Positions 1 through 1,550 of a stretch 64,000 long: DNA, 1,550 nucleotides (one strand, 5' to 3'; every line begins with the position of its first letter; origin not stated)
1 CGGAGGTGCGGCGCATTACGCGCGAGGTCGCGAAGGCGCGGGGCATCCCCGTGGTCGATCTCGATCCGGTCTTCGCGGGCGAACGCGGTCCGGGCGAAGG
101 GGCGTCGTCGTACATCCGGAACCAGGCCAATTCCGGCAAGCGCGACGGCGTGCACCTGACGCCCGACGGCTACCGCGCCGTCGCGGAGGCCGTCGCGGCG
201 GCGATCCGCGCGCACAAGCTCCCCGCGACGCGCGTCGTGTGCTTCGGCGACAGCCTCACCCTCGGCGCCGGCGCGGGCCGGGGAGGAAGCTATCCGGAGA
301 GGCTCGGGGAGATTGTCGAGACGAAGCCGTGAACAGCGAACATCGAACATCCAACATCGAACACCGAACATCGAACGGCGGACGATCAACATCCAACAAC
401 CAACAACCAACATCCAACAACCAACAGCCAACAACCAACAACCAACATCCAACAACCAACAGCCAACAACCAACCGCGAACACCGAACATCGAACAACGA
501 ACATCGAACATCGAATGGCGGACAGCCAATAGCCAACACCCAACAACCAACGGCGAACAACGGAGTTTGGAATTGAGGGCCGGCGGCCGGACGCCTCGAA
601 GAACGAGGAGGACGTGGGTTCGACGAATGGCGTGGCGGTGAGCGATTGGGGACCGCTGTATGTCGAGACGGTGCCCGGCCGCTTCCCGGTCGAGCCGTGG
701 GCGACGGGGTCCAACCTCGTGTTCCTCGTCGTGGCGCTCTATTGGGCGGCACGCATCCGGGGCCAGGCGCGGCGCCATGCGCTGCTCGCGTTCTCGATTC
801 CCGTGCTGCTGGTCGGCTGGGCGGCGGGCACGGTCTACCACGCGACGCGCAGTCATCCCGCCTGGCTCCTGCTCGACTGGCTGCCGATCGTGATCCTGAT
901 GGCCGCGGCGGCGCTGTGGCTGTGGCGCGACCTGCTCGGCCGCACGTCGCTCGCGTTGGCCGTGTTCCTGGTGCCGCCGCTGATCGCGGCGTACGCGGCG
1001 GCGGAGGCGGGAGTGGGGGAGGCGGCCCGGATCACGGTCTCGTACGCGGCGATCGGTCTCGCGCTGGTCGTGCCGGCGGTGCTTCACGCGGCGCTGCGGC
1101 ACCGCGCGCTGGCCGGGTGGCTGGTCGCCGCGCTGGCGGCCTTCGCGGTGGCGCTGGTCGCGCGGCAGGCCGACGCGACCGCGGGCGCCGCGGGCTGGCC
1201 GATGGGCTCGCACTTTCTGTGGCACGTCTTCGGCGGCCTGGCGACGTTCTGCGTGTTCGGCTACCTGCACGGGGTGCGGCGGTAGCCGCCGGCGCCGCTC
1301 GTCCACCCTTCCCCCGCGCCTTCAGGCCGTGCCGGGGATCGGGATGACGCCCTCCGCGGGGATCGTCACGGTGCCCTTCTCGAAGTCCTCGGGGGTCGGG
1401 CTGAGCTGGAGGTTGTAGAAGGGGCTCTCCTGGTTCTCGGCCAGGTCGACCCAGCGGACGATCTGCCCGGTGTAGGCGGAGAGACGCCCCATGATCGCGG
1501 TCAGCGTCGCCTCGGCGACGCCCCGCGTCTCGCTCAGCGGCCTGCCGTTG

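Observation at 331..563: ~33-unit heptanucleotide tandem repeat with higher-order block structure between a GDSL-hydrolase remnant and the ceramidase-family membrane gene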

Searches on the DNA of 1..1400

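Call 74: search_rna_families(source=window, start=1, end=1400, threshold=evalue, max_evalue=1)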
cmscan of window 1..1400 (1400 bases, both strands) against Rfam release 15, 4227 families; matches with E-value up to 1: 0.
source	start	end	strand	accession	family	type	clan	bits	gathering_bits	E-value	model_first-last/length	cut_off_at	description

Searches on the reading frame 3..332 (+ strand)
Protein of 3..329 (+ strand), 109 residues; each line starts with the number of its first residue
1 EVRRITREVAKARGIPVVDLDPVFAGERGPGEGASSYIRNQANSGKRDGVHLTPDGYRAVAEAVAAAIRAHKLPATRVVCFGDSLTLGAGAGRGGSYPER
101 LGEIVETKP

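Call 8: search_protein_families(library=pfam, proteins=[window:3-329:+], max_evalue=0.01)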
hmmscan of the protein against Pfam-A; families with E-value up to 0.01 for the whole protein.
window:3-329:+ (109 aa): 4 families
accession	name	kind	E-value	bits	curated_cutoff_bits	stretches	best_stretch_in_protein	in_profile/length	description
PF13472.12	Lipase_GDSL_2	-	4.2e-09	37.6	32.9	1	2-59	131-178/178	GDSL-like Lipase/Acylhydrolase family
PF00657.28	Lipase_GDSL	-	1.8e-08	35.2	23.6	1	3-64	153-208/208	GDSL-like Lipase/Acylhydrolase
PF04311.20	DUF459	-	8.4e-06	25.7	27.2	1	3-66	132-196/197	Protein of unknown function (DUF459)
PF16822.11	ALGX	-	0.00038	20.6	26.5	1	9-73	81-135/268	SGNH hydrolase-like domain, acetyltransferase AlgX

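Call 10: find_encoding_contigs(protein=window:6-332:+, flank=3000, max_places=10)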
Protein window:6-332:+ (108 aa): no gene with exactly this product is on record in the collection.

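Call 43: find_homologous_proteins(query=window:3-329:+, max_evalue=0.00001)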
Query window:3-329:+: 125 candidates shared short words with the query, none scored E <= 0.00001.

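Call 84: search_protein_representatives(protein=window:3-329:+)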
Query: 109 residues. Proteins with E-value up to 0.001 (for the whole library): 280; up to 1e-10: 88; up to 1e-30: 0. The best 150 are listed.
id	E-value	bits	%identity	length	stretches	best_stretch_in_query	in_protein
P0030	1.7e-26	108.9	62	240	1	4-104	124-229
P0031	8.7e-26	106.6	57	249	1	3-103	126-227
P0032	6.5e-22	94.1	35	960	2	6-101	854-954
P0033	1.1e-21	93.5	52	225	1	10-106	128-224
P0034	8.5e-21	90.6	51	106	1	7-103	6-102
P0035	3.2e-20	88.7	50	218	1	3-107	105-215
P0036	2.9e-18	82.4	46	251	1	2-104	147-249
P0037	3.3e-18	82.2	42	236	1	2-105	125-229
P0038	1.2e-17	80.5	47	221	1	7-95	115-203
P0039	1.8e-17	79.8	50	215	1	6-99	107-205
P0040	2.0e-17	79.7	49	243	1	1-104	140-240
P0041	2.9e-17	79.2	44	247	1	9-105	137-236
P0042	4.7e-17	78.5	46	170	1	6-96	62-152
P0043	1.3e-16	77.1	49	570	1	7-102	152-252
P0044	1.5e-16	76.9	49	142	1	6-101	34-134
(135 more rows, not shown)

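Call 86: find_encoding_contigs(protein=P0030, flank=3000, max_places=6)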
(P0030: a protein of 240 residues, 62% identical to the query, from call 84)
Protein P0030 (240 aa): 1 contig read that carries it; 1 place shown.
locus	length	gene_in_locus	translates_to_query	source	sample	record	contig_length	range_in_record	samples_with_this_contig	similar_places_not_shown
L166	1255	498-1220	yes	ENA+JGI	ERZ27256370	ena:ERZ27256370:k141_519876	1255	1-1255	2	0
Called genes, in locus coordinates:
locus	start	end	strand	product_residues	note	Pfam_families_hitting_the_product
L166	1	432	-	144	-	?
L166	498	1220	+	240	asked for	PF00657:Lipase_GDSL, PF13472:Lipase_GDSL_2, PF25182:NonGDSL (weak)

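Call 89: find_encoding_contigs(protein=P0031, flank=3000, max_places=6)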
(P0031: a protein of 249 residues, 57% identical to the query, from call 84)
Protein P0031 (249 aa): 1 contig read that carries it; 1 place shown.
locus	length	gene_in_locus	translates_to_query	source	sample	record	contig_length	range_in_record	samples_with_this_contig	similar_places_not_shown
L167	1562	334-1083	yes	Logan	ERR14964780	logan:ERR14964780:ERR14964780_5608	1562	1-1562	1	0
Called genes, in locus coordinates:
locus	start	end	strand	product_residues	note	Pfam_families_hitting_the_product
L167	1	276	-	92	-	?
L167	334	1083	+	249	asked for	PF25182:NonGDSL (weak), PF00657:Lipase_GDSL, PF13472:Lipase_GDSL_2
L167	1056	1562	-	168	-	?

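Call 90: search_protein_families(library=pfam, proteins=[P0030, P0033, P0037], max_evalue=0.01)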
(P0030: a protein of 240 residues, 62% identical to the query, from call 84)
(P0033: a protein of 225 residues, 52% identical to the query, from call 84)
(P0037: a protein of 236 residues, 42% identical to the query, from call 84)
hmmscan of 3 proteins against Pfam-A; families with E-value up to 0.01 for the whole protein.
P0030 (240 aa): 5 families
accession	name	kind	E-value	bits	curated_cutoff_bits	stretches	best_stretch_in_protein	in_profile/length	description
PF13472.12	Lipase_GDSL_2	-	2.7e-23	83.8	32.9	1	16-179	32-178/178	GDSL-like Lipase/Acylhydrolase family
PF00657.28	Lipase_GDSL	-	5.9e-18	66.2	23.6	1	18-183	43-207/208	GDSL-like Lipase/Acylhydrolase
PF25182.1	NonGDSL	-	3.5e-07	30.2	80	1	8-93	57-139/220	Non-GDSL lipase-like family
PF04311.20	DUF459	-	3.8e-05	23.6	27.2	1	36-184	50-194/197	Protein of unknown function (DUF459)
PF17182.10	OSK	-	0.00033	20.4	27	1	35-148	62-159/202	OSK domain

P0033 (225 aa): 4 families
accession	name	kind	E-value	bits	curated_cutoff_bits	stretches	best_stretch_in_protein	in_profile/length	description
PF13472.12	Lipase_GDSL_2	-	4.5e-26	92.9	32.9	2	15-177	32-178/178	GDSL-like Lipase/Acylhydrolase family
PF00657.28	Lipase_GDSL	-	7.6e-18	65.9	23.6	1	16-180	42-206/208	GDSL-like Lipase/Acylhydrolase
PF25182.1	NonGDSL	-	2.9e-06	27.2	80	1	17-141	68-175/220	Non-GDSL lipase-like family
PF04311.20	DUF459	-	0.0028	17.5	27.2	0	30-183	46-195/197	Protein of unknown function (DUF459)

P0037 (236 aa): 6 families
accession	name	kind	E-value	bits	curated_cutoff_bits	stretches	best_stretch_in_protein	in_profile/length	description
PF13472.12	Lipase_GDSL_2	-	9.2e-26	91.9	32.9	2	21-182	33-178/178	GDSL-like Lipase/Acylhydrolase family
PF00657.28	Lipase_GDSL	-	7e-25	88.8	23.6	1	23-187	44-208/208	GDSL-like Lipase/Acylhydrolase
PF04311.20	DUF459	-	4.7e-12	46.1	27.2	1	40-188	51-195/197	Protein of unknown function (DUF459)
PF19040.6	SGNH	-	2.3e-07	31.2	27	1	10-188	55-247/248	SGNH domain (fused to AT3 domains)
PF25182.1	NonGDSL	-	2.3e-07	30.8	80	1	20-97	66-140/220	Non-GDSL lipase-like family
PF17182.10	OSK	-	0.0003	20.5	27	1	28-147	52-155/202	OSK domain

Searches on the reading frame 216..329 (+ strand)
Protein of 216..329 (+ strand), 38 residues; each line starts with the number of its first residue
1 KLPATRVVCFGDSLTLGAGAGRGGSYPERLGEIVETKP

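Call 44: search_protein_families(library=pfam, proteins=[window:216-329:+], max_evalue=10)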
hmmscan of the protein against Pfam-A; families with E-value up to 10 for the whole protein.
seq(38 aa): 2 families
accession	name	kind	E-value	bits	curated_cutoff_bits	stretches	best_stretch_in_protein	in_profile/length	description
PF13472.12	Lipase_GDSL_2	-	0.014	16.3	32.9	1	9-35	1-28/178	GDSL-like Lipase/Acylhydrolase family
PF00657.28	Lipase_GDSL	-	0.06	13.9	23.6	1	7-28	1-24/208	GDSL-like Lipase/Acylhydrolase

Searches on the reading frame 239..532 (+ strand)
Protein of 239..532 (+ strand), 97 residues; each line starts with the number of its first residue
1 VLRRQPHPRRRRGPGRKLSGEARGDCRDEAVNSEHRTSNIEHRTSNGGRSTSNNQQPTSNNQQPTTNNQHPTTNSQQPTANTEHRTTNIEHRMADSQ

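Call 44: search_protein_families(library=pfam, proteins=[window:239-529:+], max_evalue=10)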
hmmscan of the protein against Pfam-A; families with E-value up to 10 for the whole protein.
window:239-529:+ (97 aa): 0 families

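Call 69: find_encoding_contigs(protein=window:239-532:+, flank=2000, max_places=10)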
Protein window:239-532:+ (97 aa): no gene with exactly this product is on record in the collection.

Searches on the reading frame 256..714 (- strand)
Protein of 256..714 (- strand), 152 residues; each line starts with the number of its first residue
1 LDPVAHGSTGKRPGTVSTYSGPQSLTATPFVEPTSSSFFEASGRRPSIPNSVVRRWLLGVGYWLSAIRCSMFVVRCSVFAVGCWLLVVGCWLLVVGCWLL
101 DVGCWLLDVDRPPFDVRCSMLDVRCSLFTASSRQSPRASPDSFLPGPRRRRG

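Call 67: find_encoding_contigs(protein=window:256-714:-, flank=2000, max_places=10)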
Protein window:256-714:- (152 aa): no gene with exactly this product is on record in the collection.

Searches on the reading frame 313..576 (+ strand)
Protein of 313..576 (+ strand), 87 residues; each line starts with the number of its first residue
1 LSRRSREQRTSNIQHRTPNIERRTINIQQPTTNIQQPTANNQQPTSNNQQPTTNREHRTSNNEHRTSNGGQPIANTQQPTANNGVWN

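Call 44: search_protein_families(library=pfam, proteins=[window:313-573:+], max_evalue=10)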
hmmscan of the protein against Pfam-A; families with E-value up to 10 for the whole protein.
window:313-573:+ (87 aa): 1 family
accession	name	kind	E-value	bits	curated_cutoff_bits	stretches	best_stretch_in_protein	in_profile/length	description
PF20678.2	HV_Gp350_C-term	-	0.00048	19.6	26.4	1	10-82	52-124/442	Herpesvirus Envelope glycoprotein GP350 C-terminal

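Call 68: find_encoding_contigs(protein=window:313-576:+, flank=2000, max_places=10)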
Protein window:313-576:+ (87 aa): no gene with exactly this product is on record in the collection.
